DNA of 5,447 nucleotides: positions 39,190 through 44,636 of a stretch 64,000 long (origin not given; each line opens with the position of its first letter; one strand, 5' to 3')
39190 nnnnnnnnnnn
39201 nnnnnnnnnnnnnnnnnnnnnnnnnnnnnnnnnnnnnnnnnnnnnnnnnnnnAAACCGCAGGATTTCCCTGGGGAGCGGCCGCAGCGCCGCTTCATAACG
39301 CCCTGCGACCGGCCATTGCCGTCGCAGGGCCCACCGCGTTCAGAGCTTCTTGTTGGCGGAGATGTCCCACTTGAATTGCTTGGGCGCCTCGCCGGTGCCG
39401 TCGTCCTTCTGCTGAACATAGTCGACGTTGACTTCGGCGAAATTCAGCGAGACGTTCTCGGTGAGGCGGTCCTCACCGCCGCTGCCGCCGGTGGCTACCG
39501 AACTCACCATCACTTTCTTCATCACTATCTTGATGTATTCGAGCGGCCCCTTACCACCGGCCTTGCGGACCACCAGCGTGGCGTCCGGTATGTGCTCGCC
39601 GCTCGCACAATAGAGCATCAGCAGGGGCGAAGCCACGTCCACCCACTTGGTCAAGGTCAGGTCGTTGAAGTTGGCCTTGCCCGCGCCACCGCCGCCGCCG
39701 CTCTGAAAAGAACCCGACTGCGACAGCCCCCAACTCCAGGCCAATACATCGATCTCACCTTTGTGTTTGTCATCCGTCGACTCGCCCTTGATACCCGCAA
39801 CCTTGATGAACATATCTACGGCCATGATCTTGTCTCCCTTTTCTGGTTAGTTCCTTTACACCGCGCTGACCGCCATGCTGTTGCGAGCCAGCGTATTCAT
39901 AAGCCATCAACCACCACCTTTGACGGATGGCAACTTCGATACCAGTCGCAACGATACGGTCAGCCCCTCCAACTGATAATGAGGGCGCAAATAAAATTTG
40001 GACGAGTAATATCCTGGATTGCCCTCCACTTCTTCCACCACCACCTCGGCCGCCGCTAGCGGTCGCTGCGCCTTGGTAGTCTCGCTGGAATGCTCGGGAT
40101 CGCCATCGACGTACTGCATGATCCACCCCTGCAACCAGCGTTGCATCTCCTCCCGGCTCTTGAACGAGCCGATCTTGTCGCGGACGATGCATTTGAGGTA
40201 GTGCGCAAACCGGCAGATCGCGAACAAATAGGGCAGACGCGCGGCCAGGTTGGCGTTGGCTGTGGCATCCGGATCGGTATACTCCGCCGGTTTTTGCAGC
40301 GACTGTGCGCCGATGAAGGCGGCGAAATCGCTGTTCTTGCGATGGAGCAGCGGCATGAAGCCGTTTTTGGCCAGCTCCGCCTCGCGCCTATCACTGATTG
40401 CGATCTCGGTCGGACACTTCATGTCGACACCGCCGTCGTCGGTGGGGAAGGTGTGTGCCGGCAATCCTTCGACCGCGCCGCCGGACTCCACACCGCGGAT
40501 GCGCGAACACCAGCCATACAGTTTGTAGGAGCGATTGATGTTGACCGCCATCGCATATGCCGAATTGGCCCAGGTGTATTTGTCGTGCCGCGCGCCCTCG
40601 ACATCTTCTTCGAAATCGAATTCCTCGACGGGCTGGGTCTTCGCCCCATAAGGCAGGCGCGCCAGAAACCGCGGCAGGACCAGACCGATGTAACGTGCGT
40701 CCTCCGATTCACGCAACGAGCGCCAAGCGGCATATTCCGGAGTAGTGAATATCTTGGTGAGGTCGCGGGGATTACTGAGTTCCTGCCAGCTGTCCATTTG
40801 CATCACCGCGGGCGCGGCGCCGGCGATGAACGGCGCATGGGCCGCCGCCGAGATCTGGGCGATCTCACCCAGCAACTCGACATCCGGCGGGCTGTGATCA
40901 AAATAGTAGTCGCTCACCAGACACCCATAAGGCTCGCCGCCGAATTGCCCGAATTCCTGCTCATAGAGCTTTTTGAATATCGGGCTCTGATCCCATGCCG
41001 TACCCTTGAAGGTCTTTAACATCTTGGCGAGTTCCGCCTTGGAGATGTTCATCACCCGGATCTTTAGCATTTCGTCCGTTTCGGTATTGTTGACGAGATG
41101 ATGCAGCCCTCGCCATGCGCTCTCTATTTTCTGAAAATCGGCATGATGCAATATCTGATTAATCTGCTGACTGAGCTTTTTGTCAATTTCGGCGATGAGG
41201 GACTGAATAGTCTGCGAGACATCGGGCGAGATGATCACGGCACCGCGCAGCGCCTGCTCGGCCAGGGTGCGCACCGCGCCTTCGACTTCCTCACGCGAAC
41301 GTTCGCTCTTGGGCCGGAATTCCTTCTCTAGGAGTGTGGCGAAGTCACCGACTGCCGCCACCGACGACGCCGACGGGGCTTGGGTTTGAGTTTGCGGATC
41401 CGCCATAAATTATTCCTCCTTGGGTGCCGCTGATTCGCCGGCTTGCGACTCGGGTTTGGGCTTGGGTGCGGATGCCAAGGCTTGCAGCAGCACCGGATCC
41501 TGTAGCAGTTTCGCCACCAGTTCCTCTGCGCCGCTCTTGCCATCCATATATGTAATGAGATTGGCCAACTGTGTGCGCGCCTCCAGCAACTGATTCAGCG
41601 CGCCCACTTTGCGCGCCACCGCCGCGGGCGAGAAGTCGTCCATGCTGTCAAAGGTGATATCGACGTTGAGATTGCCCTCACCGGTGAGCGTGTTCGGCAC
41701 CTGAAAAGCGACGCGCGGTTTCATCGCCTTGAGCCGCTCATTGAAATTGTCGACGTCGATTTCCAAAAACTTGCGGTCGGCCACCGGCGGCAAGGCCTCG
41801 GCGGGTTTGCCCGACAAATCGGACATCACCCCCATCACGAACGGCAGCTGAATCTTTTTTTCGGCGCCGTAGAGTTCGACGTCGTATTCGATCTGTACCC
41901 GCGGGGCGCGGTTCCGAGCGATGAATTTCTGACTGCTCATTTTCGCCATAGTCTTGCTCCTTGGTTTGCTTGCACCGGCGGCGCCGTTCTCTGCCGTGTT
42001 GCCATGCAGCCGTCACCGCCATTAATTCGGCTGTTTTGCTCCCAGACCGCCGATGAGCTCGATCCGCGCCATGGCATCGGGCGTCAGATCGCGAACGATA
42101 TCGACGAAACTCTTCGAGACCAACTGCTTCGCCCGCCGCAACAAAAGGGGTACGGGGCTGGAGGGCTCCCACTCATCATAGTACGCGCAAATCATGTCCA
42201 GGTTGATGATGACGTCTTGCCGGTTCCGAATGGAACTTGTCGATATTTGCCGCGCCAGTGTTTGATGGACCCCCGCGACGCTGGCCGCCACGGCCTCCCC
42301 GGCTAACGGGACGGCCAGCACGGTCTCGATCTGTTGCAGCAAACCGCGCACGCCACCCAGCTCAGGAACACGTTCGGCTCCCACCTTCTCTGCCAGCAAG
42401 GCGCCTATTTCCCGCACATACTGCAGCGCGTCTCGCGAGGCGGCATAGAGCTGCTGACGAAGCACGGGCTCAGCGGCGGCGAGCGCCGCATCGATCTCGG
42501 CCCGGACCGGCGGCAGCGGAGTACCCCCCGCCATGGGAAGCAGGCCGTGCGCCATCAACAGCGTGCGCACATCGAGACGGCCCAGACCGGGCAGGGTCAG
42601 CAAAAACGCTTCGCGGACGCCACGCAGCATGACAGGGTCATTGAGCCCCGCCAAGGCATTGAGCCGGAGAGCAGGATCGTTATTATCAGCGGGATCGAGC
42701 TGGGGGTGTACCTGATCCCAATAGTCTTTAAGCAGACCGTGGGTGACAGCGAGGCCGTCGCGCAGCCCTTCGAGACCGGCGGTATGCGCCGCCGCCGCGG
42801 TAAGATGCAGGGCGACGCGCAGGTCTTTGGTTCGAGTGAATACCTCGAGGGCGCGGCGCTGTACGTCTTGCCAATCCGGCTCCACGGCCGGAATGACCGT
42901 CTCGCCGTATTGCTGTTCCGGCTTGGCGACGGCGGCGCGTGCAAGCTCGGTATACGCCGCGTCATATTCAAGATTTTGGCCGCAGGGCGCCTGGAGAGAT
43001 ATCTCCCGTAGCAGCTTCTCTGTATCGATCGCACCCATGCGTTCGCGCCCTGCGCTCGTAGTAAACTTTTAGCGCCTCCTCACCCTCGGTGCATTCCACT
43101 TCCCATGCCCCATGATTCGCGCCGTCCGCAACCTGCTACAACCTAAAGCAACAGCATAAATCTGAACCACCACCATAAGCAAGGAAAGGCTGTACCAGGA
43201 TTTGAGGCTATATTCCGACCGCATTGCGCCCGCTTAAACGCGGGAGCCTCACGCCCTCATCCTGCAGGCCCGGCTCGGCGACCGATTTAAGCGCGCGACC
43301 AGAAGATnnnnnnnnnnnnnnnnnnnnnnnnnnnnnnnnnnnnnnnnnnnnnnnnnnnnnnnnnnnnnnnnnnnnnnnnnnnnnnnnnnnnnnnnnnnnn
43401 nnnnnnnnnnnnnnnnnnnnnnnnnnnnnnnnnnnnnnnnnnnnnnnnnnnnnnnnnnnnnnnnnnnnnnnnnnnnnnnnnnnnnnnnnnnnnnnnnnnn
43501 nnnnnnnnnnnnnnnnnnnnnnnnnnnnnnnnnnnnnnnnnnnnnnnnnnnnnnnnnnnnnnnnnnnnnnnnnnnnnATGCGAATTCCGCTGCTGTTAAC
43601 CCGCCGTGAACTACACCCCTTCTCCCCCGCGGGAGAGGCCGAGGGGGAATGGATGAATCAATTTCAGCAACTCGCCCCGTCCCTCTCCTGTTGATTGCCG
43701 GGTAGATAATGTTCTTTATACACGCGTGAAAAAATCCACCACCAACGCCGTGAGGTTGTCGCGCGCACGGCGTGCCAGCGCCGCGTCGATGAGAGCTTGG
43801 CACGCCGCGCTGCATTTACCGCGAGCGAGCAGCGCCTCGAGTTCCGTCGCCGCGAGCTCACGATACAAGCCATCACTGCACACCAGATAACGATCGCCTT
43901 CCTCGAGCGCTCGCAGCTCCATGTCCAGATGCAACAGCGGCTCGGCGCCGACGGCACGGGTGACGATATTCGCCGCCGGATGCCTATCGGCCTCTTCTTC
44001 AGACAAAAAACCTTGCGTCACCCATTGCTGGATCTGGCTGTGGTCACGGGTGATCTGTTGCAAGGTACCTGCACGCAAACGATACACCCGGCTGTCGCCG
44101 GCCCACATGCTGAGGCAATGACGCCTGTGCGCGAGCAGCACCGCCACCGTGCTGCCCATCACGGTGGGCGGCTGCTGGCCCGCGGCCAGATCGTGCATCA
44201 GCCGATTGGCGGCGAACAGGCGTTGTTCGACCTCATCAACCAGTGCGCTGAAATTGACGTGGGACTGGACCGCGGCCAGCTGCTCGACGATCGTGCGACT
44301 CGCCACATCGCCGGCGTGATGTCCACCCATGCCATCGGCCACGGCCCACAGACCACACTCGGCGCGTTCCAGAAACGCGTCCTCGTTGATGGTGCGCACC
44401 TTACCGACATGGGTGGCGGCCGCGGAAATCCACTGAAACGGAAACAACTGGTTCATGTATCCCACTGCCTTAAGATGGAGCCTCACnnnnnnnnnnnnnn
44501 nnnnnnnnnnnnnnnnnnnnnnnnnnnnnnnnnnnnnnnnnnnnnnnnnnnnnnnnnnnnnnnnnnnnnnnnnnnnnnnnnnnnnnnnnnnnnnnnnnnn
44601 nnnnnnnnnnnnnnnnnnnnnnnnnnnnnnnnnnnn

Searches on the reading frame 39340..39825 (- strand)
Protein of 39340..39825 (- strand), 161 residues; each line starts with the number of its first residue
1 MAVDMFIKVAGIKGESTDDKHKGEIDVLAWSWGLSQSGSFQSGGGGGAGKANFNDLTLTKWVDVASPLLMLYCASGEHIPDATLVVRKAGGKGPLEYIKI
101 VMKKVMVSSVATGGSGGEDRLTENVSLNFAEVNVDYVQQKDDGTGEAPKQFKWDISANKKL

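Call 38: search_protein_families(library=pfam, proteins=[window:39340-39825:-], max_evalue=0.001)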
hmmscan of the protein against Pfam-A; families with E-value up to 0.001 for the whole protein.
window:39340-39825:- (161 aa): 1 family
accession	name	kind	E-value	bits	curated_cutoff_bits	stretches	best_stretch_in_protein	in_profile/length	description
PF05638.18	T6SS_HCP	-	2.4e-41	141.5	23.5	1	6-136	1-129/129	Type VI secretion system effector, Hcp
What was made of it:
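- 39340..39825 (-): hcp, the presumed carrier of the toxin. PF05638 at E 2e-41 (call 38).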

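Call 48: search_solved_structures(query=window:39340-39825:-, max_evalue=0.00001)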
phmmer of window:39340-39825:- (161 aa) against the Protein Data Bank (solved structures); distinct sequences matched with E-value up to 0.00001: 15.
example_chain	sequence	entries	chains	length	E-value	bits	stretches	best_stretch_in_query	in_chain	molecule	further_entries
1y12_A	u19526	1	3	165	7.2e-62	211.2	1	1-158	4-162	hypothetical protein PA0085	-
4ksr_A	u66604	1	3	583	1.5e-60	206.9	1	1-158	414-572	Type II secretion system protein E, Hemolysin-coregulated protein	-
6ap1_A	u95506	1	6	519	1.9e-60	206.6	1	1-158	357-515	Vacuolar protein sorting-associated protein 4,Protein hcp1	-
4kss_A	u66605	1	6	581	6.9e-60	204.8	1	2-158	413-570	Type II secretion system protein E, hemolysin-coregulated protein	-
7o42_A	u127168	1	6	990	1.1e-59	204.2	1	2-158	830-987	TrwK protein,Protein hcp1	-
8yun_A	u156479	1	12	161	5.7e-41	143.3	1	1-160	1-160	Hcp1 family type VI secretion system effector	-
4tv4_A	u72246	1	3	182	8.8e-41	142.7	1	1-160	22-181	Uncharacterized protein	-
5xeu_A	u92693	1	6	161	2.1e-39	138.3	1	1-160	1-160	Hcp1 family type VI secretion system effector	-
5xhh_A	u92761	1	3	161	5.8e-39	136.8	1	1-160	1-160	Hcp1 family type VI secretion system effector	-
3v4h_A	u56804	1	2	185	1.6e-36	128.9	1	1-158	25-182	hypothetical protein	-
7fcf_B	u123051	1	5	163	5.4e-25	91.4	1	2-160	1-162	Fimbrial protein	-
3eaa_A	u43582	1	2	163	5.9e-22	81.5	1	1-160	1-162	EvpC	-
7fcf_A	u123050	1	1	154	7.8e-22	81.1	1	2-145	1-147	Fimbrial protein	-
9qpe_A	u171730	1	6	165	2.1e-20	76.5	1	11-159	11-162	Hcp family type VI secretion system effector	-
4w64_A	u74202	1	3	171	1.8e-17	67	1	12-158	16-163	Type VI secretion system effector, Hcp1 family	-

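Call 50: search_solved_structures(query=window:39340-39825:-, max_evalue=1e-55, show_alignments=1)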
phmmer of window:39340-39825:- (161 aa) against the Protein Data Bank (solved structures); distinct sequences matched with E-value up to 1e-55: 5.
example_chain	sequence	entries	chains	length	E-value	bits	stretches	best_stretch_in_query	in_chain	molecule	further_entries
1y12_A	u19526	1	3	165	7.2e-62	211.2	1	1-158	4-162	hypothetical protein PA0085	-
4ksr_A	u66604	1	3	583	1.5e-60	206.9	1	1-158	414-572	Type II secretion system protein E, Hemolysin-coregulated protein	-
6ap1_A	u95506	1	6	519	1.9e-60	206.6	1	1-158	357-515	Vacuolar protein sorting-associated protein 4,Protein hcp1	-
4kss_A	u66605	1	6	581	6.9e-60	204.8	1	2-158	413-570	Type II secretion system protein E, hemolysin-coregulated protein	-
7o42_A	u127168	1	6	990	1.1e-59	204.2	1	2-158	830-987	TrwK protein,Protein hcp1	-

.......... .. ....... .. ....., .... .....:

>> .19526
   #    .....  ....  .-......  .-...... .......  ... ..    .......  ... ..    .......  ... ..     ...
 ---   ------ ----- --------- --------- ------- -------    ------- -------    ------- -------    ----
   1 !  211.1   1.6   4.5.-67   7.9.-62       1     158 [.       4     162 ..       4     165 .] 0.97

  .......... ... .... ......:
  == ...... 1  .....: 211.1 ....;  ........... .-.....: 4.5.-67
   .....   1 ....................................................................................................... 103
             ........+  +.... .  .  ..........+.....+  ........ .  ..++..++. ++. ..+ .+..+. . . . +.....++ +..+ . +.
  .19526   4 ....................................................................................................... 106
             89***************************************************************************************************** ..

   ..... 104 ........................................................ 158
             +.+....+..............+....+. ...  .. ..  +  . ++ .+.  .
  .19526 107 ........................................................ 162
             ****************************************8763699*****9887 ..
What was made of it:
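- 39340..39825 (-): Trp30-Ser31-Trp32 is conserved (calls 48, 50).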

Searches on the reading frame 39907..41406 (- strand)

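Call 38: search_protein_families(library=pfam, proteins=[window:39907-41406:-], max_evalue=0.001)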
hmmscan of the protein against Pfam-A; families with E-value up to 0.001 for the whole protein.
window:39907-41406:- (499 aa): 2 families
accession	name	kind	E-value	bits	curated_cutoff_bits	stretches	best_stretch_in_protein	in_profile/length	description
PF05943.17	VipB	-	2.1e-137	457.6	27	1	69-371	2-301/301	EvpB/VC_A0108, tail sheath N-terminal domain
PF18945.5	VipB_2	-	1.2e-44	151.5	27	1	381-492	2-112/112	EvpB/VC_A0108, tail sheath gpW/gp25-like domain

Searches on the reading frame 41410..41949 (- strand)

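Call 38: search_protein_families(library=pfam, proteins=[window:41410-41949:-], max_evalue=0.001)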
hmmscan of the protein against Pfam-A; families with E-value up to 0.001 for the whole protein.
window:41410-41949:- (179 aa): 1 family
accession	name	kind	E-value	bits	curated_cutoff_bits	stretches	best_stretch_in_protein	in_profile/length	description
PF05591.17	T6SS_VipA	-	3.3e-58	196.3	24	1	11-161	2-153/155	Type VI secretion system, VipA, VC_A0107 or Hcp2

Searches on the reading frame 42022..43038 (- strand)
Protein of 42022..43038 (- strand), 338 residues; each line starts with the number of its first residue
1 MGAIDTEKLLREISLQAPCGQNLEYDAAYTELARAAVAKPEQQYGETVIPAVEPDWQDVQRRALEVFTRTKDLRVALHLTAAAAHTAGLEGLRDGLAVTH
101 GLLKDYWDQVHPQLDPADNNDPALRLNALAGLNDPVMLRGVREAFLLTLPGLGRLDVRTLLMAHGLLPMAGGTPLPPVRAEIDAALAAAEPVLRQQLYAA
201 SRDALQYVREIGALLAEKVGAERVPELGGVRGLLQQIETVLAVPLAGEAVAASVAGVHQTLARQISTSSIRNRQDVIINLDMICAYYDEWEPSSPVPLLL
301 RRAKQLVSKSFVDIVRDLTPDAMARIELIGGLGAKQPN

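Call 38: search_protein_families(library=pfam, proteins=[window:42022-43038:-], max_evalue=0.001)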
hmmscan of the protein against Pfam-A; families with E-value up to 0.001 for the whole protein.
window:42022-43038:- (338 aa): 1 family
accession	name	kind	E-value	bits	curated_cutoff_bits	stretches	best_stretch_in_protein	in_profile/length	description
PF06812.17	ImpA_N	-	7.5e-34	116.8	26.9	1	10-134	1-119/119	ImpA, N-terminal, type VI secretion system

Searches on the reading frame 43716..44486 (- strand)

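Call 38: search_protein_families(library=pfam, proteins=[window:43716-44486:-], max_evalue=0.001)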
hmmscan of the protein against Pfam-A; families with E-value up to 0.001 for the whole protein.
window:43716-44486:- (256 aa): 2 families
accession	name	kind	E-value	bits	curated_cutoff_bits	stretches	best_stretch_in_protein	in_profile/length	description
PF13672.11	PP2C_2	-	6.8e-13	49.1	24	1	31-212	9-179/209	Protein phosphatase 2C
PF00481.26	PP2C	-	1.8e-06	28.3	20.3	1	44-150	34-141/255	Protein phosphatase 2C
